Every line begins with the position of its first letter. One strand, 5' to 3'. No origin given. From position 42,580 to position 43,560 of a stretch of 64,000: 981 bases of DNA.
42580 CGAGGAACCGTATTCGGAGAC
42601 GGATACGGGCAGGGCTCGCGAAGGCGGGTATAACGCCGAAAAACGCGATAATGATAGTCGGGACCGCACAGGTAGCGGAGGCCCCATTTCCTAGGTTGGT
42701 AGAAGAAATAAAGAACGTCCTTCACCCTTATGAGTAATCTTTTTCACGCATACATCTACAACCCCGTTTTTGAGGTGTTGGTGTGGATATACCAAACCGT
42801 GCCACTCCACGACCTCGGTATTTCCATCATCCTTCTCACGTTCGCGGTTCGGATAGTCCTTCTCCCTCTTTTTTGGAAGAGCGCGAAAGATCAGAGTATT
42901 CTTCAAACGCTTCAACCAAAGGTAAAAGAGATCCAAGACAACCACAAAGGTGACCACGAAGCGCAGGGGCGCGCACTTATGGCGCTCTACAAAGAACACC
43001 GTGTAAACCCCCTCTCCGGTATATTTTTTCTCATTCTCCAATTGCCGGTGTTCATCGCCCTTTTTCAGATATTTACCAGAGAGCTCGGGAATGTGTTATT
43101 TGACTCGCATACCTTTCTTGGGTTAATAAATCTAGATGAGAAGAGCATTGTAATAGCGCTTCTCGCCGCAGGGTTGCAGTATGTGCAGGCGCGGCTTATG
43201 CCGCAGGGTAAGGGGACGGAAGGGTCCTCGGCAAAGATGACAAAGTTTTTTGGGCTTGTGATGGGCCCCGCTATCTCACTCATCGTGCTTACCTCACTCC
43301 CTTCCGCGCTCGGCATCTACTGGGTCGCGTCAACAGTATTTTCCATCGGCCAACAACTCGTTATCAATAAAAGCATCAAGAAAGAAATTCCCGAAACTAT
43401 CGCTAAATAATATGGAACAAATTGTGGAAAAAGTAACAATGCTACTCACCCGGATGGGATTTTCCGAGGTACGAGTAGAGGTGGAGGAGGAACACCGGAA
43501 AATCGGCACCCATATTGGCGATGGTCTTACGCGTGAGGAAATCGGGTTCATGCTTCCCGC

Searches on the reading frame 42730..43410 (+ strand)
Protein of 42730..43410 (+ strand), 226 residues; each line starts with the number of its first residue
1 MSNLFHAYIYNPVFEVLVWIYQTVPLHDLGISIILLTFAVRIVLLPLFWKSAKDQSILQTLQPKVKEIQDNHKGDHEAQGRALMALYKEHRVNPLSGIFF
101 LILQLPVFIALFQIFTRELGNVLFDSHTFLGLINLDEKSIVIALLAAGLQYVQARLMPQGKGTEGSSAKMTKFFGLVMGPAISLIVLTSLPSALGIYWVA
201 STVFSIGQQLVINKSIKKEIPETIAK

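Call 61: search_protein_families(library=pfam, proteins=[window:42730-43410:+], max_evalue=0.00001)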
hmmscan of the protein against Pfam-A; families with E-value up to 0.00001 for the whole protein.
window:42730-43410:+ (226 aa): 1 family
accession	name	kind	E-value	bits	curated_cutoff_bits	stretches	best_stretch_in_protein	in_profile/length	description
PF02096.25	60KD_IMP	-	3.1e-44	151.3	35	1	30-214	2-163/163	60Kd inner membrane protein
